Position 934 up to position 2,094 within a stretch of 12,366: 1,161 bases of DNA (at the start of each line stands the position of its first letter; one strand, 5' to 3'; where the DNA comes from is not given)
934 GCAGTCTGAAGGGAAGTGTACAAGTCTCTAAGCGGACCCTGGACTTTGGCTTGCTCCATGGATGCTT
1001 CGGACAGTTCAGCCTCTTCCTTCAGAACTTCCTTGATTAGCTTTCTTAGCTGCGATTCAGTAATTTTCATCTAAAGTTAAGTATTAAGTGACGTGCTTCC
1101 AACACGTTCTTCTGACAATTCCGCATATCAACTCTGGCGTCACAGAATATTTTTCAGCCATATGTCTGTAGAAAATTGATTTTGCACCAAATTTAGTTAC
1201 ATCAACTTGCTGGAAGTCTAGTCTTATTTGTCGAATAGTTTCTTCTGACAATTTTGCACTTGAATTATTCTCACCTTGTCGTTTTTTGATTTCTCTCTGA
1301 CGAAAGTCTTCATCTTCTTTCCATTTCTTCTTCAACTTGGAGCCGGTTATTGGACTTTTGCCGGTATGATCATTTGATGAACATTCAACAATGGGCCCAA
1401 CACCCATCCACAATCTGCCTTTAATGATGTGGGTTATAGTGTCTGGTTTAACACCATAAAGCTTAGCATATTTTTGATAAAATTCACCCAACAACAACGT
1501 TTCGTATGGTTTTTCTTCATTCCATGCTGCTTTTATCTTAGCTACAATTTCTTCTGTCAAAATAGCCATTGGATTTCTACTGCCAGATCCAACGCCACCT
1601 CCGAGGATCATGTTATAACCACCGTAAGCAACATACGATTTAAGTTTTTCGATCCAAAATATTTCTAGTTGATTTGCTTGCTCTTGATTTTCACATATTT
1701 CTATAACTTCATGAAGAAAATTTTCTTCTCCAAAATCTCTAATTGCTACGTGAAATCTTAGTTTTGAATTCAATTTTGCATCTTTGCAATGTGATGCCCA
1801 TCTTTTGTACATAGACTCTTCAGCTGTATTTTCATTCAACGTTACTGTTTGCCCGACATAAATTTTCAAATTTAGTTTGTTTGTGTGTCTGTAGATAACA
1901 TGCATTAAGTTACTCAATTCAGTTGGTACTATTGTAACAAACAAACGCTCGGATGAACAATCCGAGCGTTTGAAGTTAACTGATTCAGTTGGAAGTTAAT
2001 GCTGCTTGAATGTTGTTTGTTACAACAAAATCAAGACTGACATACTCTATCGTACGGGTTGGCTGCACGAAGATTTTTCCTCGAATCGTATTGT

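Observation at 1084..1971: AT-rich I-TevI/Seg-like GIY-YIG homing endonuclease gene inserted directly after the sheath genes, insulated by a terminator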

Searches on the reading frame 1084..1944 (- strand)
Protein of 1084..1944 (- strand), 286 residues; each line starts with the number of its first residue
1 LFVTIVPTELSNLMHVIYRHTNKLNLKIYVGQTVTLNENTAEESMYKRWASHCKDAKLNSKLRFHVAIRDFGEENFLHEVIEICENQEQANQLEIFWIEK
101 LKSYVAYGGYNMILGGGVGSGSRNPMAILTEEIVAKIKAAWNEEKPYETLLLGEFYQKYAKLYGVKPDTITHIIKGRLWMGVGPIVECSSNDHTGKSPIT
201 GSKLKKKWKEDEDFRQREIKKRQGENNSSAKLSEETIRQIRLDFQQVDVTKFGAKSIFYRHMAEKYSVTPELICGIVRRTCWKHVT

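Call 4: search_protein_families(library=pfam, proteins=[window:1084-1944:-], max_evalue=0.1)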
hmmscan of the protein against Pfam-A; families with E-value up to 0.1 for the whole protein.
window:1084-1944:- (286 aa): 3 families
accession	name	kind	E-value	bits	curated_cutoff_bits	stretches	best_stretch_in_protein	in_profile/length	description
PF01541.30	GIY-YIG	-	5.2e-08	33.5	22.6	1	14-103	1-74/78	GIY-YIG catalytic domain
PF17839.6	CNP_C_terminal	-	0.0075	17.4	27.8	1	18-62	54-98/108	C-terminal domain of cyclic nucleotide phosphodiesterase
PF19835.5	SegE_GIY-YIG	-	0.019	15.6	25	1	11-95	14-98/123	Putative endonuclease segE, GIY-YIG domain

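Call 5: search_protein_families(library=phrogs, proteins=[window:1084-1944:-], max_evalue=0.001)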
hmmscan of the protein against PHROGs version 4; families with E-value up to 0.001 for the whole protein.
window:1084-1944:- (286 aa): 8 families
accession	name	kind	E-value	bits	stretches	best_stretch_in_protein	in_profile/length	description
phrog_314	-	DNA, RNA and nucleotide metabolism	2.4e-27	97.1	1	14-277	178-374/574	homing endonuclease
phrog_7168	-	DNA, RNA and nucleotide metabolism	2.3e-21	77.5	1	14-251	1-199/284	homing endonuclease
phrog_19446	-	DNA, RNA and nucleotide metabolism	2.9e-09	37.8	1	14-143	1-115/254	homing endonuclease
phrog_5123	-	DNA, RNA and nucleotide metabolism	3.9e-05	24.6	1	16-120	3-96/152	homing endonuclease with GIY-YIG motif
phrog_59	-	DNA, RNA and nucleotide metabolism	4e-05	24.2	0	145-231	245-311/423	HNH endonuclease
phrog_6156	-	DNA, RNA and nucleotide metabolism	0.00011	22.6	0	214-285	168-230/261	endonuclease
phrog_447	-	other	0.00014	22.8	1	11-95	23-107/148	NAD synthetase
phrog_20467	-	DNA, RNA and nucleotide metabolism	0.0002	22.2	0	247-285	69-107/112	HNH endonuclease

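Call 8: find_homologous_proteins(query=window:1084-1902:-)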
Query window:1084-1902:- (272 aa): 3 proteins with E <= 0.001 among 334 candidates.
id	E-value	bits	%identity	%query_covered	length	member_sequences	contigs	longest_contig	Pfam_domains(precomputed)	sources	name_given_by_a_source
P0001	5.1e-182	622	100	100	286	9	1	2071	PF01541.31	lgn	-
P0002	2.7e-76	275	100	34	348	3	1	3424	PF07453.20,PF22083.3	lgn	-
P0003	1.9e-67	246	86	33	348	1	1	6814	PF07453.20,PF22083.3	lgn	-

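Call 9: search_dna_similar(query=window:1084-1902:-, collection=phages, mode=protein, max_rows=30)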
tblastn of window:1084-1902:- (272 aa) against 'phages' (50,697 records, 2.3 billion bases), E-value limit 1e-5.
Records with a match: 97; places in all: 100; records where one place covers at least 80% of the query: 5.
Best place of each record, by identity: <60% 97.
By first word of the organism name: Salmonella 34; Bacillus 13; Vibrio 13; uncultured 9; Escherichia 5; Serratia 3; Enterococcus 2; Streptococcus 2; Staphylococcus 2; Clostridium 2; and 8 more.
By host as written in the record: - 24; Bacillus cereus 7; Salmonella enterica 7; Salmonella enterica subsp. enterica serovar Enteritidis PT1 6; Salmonella sp. 3; Serratia sp. 3; Enterococcus faecium 2; Vibrio natriegens 2; and 35 more.
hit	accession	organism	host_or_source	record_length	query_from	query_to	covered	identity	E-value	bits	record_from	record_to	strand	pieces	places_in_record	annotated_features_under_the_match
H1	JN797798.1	Bacillus phage BCU4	Bacillus cereus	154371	2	271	99%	26.1%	6e-11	68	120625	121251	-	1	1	putative endonuclease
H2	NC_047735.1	Bacillus phage BCU4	Bacillus cereus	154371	2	271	99%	26.1%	6e-11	68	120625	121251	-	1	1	putative endonuclease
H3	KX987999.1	Bacillus phage BCP12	Bacillus cereus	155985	2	271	99%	26.1%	6e-11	68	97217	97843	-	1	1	putative endonuclease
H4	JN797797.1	Bacillus phage BCP78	Bacillus cereus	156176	2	271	99%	26.1%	6e-11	68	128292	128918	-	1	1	putative endonuclease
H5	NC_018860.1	Bacillus phage BCP78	Bacillus cereus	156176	2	271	99%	26.1%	6e-11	68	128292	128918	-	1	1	homing endonuclease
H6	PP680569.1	Enterococcus phage VRE9_3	Enterococcus faecium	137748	3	170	62%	35.0%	3e-13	75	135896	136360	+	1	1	homing endonuclease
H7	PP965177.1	Bacillus phage KoopaTroopa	Bacillus thuringiensis serovar kurstaki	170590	2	165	60%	31.5%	3e-8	60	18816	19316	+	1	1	GIY-YIG nuclease family protein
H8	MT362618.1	Microcystis phage MaeS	Microcystis aeruginosa FACHB-942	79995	2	170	62%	30.1%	2e-7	57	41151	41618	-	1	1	hypothetical protein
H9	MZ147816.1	Enterococcus phage 113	Enterococcus faecium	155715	3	156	57%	32.1%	1e-6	55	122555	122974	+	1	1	group I intron endonuclease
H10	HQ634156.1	Vibrio phage PWH3a-P1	Vibrio natriegens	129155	8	165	58%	29.1%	6e-7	56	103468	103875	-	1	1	anaerobic ribonucleoside triphosphate reductase (x2)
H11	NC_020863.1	Vibrio phage PWH3a-P1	Vibrio natriegens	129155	8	165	58%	29.1%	6e-7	56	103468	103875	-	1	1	anaerobic ribonucleoside reductase large subunit | anaerobic ribonucleoside triphosphate reductase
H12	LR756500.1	uncultured phage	metagenomic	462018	2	123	45%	36.3%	1e-7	59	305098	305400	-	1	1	record has no annotation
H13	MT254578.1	Bacillus phage Izhevsk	Bacillus cereus VKM B-370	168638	2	112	41%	39.8%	2e-13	76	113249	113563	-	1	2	GIY-YIG endonuclease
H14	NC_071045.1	Bacillus phage Izhevsk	Bacillus cereus VKM B-370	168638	2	112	41%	39.8%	2e-13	76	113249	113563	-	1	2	homing endonuclease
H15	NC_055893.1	uncultured phage cr4_1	human feces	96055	2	127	46%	34.9%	5e-9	62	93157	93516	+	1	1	homing endonuclease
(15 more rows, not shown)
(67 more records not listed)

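Call 11: find_encoding_contigs(protein=P0002, flank=10000)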
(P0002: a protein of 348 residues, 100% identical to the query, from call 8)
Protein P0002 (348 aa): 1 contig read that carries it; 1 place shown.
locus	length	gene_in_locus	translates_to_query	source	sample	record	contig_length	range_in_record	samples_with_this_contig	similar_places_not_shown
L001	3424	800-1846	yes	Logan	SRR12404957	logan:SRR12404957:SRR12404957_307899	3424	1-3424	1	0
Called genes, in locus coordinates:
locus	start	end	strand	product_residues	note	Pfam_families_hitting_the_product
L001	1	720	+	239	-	?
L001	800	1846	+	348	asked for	PF07453:NUMOD1 (weak), PF22083:I-HmuI_NUMOD-like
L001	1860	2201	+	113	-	-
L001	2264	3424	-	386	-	?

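Call 12: find_encoding_contigs(protein=P0003, flank=10000)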
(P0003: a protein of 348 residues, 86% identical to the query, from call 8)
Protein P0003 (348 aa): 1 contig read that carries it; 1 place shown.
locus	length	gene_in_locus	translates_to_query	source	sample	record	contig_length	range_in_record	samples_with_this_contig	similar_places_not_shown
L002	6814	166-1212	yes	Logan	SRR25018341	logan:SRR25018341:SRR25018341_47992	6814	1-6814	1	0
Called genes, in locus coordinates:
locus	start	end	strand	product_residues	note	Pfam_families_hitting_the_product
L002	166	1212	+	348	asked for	PF07453:NUMOD1 (weak), PF22083:I-HmuI_NUMOD-like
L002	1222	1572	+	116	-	-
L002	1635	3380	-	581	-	-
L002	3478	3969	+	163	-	PF06841:Phage_T4_gp19 (weak)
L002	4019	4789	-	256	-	-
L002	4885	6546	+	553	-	-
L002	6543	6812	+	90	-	?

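Call 13: find_encoding_contigs(protein=P0001, flank=10000)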
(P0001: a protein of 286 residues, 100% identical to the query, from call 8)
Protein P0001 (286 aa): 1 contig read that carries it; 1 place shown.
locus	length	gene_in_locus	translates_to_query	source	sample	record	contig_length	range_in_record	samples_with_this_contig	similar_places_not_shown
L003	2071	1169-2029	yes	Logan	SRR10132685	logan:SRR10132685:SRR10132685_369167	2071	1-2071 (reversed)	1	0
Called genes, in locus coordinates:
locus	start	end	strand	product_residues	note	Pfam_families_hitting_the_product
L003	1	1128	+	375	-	?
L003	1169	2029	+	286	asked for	PF01541:GIY-YIG (weak)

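Call 22: search_solved_structures(query=window:1084-1905:-, max_evalue=1, show_alignments=3)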
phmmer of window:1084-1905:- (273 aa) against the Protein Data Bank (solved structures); distinct sequences matched with E-value up to 1: 0.

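Call 23: search_protein_families(library=pfam, proteins=[P0002], max_evalue=10)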
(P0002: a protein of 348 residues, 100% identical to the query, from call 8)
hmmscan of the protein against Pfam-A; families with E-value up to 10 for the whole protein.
P0002 (348 aa): 8 families
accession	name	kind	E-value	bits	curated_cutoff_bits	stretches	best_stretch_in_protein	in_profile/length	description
PF22083.2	I-HmuI_NUMOD-like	-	4.3e-09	36.3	27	1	205-239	10-44/46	DNA endonuclease I-HmuI-like, NUMOD-like domain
PF07453.19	NUMOD1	-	3.1e-06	27.7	22.8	1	192-226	1-35/37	NUMOD1 domain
PF01541.30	GIY-YIG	-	0.00049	20.8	22.6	1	2-91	2-73/78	GIY-YIG catalytic domain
PF19835.5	SegE_GIY-YIG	-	0.0011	19.6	25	1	4-83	20-97/123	Putative endonuclease segE, GIY-YIG domain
PF18024.7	HTH_50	-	0.039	14.1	27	1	202-226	18-42/50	Helix-turn-helix domain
PF21642.2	SP_0191-like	-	0.049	14.3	27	1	247-320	41-112/132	SP_0191-like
PF00126.33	HTH_1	-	0.15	12.5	26.6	1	209-226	15-32/60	Bacterial regulatory helix-turn-helix protein, lysR family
PF01025.24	GrpE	-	0.4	10.8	25.8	1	56-83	54-81/165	GrpE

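Call 29: search_solved_structures(query=A1, max_evalue=1, show_alignments=3)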
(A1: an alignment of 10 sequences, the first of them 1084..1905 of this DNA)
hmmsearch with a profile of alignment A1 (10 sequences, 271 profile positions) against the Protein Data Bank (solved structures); distinct sequences matched with E-value up to 1: 5.
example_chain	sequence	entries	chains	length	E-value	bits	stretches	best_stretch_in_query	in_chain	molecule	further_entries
1mk0_A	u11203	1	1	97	2.4e-15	60.2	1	4-92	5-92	Intron-associated endonuclease 1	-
1ln0_A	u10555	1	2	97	4e-15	59.5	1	4-92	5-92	intron-associated endonuclease 1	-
5cwg_A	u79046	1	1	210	0.016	18.2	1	66-156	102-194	Designed helical repeat protein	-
5cwc_A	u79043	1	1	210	0.022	17.7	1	66-156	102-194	Designed helical repeat protein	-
4wj3_M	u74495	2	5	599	0.71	12.8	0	17-74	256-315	Aspartate--tRNA(Asp/Asn) ligase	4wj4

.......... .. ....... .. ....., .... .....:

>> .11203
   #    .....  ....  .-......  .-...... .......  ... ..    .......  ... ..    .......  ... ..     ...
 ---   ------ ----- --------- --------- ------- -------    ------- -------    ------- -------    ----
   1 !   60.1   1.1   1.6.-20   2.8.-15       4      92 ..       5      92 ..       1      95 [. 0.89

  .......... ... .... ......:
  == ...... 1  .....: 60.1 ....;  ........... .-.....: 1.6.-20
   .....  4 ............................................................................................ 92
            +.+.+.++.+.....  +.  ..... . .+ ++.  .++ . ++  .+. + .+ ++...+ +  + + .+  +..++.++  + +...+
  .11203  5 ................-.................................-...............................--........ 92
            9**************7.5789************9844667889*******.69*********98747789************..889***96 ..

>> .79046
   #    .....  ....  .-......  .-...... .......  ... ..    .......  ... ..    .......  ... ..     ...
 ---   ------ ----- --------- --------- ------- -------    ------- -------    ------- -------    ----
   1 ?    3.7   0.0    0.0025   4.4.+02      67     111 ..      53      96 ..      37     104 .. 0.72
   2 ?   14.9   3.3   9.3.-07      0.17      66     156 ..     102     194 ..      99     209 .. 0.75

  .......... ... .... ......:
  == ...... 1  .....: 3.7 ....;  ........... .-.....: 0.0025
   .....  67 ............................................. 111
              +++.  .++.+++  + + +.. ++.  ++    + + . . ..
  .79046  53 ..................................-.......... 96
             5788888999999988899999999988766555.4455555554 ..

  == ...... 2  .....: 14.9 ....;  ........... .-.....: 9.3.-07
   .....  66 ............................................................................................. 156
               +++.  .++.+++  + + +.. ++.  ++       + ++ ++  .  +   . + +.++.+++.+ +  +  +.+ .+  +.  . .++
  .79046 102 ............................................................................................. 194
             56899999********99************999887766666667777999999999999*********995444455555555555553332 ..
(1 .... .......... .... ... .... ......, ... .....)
